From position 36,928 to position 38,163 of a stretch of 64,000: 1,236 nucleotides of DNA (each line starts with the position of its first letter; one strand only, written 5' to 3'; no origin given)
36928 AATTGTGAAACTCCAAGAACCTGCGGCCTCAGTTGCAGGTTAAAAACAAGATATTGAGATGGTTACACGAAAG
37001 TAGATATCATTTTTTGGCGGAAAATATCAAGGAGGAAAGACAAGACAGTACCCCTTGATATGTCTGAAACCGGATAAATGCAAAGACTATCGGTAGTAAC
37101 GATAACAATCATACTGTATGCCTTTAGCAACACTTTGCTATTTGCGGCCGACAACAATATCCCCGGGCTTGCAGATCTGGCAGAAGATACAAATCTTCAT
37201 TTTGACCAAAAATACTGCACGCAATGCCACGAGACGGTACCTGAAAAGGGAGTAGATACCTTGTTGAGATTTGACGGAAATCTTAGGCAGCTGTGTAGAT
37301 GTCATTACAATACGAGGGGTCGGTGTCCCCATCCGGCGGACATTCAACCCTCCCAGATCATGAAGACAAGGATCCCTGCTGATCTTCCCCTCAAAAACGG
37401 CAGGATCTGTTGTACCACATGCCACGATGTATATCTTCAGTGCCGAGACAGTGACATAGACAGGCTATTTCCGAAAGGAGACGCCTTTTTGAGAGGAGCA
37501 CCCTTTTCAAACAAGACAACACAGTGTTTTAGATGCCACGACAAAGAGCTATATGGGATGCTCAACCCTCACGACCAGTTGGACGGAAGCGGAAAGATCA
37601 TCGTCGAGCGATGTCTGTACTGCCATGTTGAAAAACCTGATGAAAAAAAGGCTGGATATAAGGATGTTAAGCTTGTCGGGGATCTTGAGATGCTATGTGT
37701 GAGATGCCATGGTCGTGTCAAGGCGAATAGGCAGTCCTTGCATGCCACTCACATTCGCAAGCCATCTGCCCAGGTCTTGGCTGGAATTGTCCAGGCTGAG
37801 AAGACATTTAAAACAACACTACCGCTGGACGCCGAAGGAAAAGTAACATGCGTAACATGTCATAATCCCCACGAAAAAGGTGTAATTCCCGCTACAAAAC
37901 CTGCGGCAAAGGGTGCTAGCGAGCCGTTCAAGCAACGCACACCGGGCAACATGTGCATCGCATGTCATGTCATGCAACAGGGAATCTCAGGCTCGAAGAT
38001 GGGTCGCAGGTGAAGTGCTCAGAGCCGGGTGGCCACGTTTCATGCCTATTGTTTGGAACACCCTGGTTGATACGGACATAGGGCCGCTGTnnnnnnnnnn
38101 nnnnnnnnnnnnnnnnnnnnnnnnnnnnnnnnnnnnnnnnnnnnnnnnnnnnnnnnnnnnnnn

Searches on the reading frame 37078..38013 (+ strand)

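Call 84: search_protein_families(library=pfam, proteins=[window:37078-38013:+], max_evalue=0.0001)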
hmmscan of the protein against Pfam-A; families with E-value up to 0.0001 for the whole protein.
window:37078-38013:+ (311 aa): 3 families
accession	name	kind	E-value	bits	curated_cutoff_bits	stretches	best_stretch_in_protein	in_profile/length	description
PF09699.15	Paired_CXXCH_1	-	2.3e-08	34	20.6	0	254-298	7-37/41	Doubled CXXCH motif (Paired_CXXCH_1)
PF14522.11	Cytochrome_C7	-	6.9e-07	29.4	24.8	0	205-297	14-66/67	Cytochrome c7 and related cytochrome c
PF22113.1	Mtrc-MtrF_II-IV_dom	-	4.5e-05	23.5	30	0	204-300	81-166/176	Outer membrane cytochrome MtrC/MtrF-like, domains II/IV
